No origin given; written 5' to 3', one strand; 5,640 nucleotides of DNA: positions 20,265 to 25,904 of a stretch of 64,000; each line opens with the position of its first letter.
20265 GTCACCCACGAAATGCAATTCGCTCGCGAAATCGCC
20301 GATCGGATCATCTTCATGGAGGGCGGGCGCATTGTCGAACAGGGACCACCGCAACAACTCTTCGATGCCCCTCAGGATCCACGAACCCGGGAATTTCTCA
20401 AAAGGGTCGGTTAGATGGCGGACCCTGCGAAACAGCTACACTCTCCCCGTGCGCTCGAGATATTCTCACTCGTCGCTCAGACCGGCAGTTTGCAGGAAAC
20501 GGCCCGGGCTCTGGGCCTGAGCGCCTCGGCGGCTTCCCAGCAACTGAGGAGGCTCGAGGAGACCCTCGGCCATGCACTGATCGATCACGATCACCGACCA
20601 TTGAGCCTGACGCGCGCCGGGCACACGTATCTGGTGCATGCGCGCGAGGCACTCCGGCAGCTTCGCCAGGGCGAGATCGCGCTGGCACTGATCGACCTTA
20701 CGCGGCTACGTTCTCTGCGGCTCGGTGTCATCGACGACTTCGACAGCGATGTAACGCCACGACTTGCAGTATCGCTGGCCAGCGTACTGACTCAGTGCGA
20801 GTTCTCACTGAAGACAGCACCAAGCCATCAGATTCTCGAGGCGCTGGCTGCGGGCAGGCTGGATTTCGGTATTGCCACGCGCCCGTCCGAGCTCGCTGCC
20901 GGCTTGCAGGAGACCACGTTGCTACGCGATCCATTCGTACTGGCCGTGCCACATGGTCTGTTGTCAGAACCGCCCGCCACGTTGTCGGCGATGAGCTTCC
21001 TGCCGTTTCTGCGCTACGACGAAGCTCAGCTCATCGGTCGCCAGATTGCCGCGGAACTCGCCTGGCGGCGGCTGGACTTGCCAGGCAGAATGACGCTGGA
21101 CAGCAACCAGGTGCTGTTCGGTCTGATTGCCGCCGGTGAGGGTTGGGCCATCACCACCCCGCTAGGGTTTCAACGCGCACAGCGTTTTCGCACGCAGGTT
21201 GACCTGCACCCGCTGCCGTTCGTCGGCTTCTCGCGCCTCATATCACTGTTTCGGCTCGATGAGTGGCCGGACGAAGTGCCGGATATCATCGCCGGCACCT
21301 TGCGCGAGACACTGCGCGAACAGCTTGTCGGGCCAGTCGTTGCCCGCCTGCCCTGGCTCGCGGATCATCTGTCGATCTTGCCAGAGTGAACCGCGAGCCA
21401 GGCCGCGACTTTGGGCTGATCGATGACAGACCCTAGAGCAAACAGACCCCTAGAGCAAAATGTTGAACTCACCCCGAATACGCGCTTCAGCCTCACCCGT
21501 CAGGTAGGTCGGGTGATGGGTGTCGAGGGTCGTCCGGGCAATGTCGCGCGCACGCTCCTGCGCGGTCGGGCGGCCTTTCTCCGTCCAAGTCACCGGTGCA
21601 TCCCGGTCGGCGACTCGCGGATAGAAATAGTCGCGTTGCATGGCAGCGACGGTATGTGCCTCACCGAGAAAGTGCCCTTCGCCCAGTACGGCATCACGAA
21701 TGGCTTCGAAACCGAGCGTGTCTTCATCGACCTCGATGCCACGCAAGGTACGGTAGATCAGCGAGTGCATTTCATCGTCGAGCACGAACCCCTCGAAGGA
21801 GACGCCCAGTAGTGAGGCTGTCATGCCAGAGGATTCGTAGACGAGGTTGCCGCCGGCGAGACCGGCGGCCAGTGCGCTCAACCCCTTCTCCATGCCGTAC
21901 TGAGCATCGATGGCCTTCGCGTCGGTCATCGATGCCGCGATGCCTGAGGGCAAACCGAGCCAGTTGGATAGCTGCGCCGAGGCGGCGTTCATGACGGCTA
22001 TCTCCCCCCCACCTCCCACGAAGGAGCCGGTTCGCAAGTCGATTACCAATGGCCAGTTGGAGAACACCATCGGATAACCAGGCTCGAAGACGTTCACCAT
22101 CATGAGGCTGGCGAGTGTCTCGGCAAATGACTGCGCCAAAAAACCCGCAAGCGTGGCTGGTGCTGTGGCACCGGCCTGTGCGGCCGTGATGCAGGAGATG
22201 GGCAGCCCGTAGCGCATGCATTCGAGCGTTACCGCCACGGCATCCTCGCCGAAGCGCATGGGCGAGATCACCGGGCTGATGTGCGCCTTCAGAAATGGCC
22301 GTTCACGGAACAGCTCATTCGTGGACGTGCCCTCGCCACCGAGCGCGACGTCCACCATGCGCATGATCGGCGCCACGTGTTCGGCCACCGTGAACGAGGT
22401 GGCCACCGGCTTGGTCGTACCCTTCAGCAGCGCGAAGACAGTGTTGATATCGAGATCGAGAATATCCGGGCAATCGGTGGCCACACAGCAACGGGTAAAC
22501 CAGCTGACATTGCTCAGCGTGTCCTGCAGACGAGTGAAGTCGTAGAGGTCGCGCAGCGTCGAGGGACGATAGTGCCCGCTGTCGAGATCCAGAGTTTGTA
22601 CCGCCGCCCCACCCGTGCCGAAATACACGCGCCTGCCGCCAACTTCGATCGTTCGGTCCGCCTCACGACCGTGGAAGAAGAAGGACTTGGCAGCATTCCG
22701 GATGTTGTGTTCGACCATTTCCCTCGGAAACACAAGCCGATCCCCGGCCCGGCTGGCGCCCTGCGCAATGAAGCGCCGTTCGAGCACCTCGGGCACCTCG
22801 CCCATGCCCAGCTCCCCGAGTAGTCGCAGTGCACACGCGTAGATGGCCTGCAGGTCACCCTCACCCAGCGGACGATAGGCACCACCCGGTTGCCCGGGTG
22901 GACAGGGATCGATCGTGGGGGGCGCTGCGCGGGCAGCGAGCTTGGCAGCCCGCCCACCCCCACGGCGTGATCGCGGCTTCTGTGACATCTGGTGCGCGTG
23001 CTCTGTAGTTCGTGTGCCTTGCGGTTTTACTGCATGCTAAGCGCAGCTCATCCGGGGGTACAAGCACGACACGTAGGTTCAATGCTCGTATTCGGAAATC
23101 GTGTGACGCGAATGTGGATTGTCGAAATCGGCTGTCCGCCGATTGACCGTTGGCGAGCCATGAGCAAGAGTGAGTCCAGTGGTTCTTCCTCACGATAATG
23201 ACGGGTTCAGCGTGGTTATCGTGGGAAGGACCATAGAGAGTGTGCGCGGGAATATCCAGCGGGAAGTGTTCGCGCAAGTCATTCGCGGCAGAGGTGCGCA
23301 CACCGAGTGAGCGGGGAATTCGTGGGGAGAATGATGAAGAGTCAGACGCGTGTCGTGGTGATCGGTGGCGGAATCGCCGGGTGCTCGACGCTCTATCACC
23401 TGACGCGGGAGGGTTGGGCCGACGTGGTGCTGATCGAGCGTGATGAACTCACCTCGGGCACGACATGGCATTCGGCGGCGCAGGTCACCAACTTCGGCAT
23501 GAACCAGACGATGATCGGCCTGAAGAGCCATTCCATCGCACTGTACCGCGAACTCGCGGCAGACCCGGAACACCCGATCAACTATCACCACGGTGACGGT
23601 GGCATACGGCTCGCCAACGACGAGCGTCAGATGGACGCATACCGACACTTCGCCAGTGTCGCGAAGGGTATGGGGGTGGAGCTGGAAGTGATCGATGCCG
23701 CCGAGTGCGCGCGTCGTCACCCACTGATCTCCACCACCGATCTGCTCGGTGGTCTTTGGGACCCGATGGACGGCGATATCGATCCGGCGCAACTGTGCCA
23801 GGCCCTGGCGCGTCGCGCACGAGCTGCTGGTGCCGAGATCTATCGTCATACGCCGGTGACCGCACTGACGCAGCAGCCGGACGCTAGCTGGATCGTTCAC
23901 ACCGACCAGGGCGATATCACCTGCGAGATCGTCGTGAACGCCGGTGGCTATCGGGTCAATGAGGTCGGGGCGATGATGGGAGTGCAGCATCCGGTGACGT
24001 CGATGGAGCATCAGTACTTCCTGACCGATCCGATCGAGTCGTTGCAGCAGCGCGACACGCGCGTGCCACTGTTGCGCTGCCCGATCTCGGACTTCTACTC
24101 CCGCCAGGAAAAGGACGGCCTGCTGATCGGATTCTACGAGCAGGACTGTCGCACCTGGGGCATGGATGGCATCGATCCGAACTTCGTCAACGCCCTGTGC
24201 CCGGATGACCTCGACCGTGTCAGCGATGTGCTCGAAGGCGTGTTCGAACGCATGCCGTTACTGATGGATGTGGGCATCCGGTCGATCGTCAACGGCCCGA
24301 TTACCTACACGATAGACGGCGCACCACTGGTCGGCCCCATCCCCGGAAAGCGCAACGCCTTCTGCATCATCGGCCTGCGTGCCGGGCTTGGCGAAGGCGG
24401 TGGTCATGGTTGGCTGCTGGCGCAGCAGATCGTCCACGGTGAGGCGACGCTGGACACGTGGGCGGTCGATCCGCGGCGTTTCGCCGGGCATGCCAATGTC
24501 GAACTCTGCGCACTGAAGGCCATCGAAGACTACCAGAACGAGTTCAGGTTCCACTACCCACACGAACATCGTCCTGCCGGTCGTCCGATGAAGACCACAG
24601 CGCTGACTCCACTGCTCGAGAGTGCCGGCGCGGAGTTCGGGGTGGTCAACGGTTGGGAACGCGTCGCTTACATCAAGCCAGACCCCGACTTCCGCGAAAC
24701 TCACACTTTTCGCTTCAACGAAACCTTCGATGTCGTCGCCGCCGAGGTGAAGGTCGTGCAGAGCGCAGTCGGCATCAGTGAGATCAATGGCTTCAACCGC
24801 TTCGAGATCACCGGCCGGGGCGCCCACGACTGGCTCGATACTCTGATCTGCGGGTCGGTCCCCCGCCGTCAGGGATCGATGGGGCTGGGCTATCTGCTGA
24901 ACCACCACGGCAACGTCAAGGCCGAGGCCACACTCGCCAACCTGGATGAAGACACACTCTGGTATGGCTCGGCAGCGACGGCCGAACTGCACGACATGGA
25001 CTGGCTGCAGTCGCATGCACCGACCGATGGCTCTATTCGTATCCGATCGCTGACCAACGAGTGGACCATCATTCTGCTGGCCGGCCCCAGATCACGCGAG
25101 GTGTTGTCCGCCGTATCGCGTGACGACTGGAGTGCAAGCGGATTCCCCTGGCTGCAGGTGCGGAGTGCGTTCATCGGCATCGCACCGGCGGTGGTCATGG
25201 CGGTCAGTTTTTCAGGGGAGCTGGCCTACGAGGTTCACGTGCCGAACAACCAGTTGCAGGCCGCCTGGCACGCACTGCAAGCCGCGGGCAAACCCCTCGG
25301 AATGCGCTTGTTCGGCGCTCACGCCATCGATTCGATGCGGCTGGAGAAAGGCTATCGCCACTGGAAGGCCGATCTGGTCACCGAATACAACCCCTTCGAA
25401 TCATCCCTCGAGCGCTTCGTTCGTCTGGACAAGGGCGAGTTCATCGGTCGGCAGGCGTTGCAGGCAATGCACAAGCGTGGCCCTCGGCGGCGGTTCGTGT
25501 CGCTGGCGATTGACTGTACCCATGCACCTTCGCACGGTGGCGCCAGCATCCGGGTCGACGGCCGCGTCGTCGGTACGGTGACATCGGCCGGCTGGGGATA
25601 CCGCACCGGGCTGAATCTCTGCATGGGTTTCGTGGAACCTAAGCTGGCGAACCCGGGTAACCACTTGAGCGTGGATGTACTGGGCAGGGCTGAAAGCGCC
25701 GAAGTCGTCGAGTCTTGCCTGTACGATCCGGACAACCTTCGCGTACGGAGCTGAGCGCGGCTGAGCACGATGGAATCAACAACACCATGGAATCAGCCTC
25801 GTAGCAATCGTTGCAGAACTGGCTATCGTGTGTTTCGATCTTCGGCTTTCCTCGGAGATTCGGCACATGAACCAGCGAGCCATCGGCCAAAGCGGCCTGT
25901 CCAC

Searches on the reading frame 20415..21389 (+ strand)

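Call 62: search_protein_families(library=pfam, proteins=[window:20415-21389:+], max_evalue=0.00001)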
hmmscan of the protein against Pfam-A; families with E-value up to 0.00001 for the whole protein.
window:20415-21389:+ (324 aa): 2 families
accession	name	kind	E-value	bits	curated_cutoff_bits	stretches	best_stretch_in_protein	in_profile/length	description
PF03466.25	LysR_substrate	-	2.2e-21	76.7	28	1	99-254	6-162/209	LysR substrate binding domain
PF00126.33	HTH_1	-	1.2e-16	60.8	26.6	1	12-70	2-60/60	Bacterial regulatory helix-turn-helix protein, lysR family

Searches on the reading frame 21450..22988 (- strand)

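Call 62: search_protein_families(library=pfam, proteins=[window:21450-22988:-], max_evalue=0.00001)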
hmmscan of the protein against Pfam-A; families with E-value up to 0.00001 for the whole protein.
window:21450-22988:- (512 aa): 1 family
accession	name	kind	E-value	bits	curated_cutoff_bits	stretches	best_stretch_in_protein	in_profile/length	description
PF06253.16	MTTB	-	1.3e-100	337.3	25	1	9-504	1-488/500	Trimethylamine methyltransferase (MTTB)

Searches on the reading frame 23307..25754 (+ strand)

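Call 62: search_protein_families(library=pfam, proteins=[window:23307-25754:+], max_evalue=0.00001)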
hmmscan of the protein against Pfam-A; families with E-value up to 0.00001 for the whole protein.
window:23307-25754:+ (815 aa): 5 families
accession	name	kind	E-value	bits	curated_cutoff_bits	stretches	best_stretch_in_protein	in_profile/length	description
PF01266.30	DAO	-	4.1e-64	217.8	27.9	1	15-373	1-352/353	FAD dependent oxidoreductase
PF01571.26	GCV_T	-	8.8e-55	186.2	25.6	1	436-703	4-254/255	Aminomethyltransferase folate-binding domain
PF08669.17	GCV_T_C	-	1.5e-18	66.9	25.9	1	728-807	1-80/80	Glycine cleavage T-protein C-terminal barrel domain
PF16350.10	FAO_M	-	1.1e-13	51.5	27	1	377-430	1-55/56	FAD dependent oxidoreductase central domain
PF07992.20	Pyr_redox_2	-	1.5e-06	28.3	26.1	0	15-51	2-38/291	Pyridine nucleotide-disulphide oxidoreductase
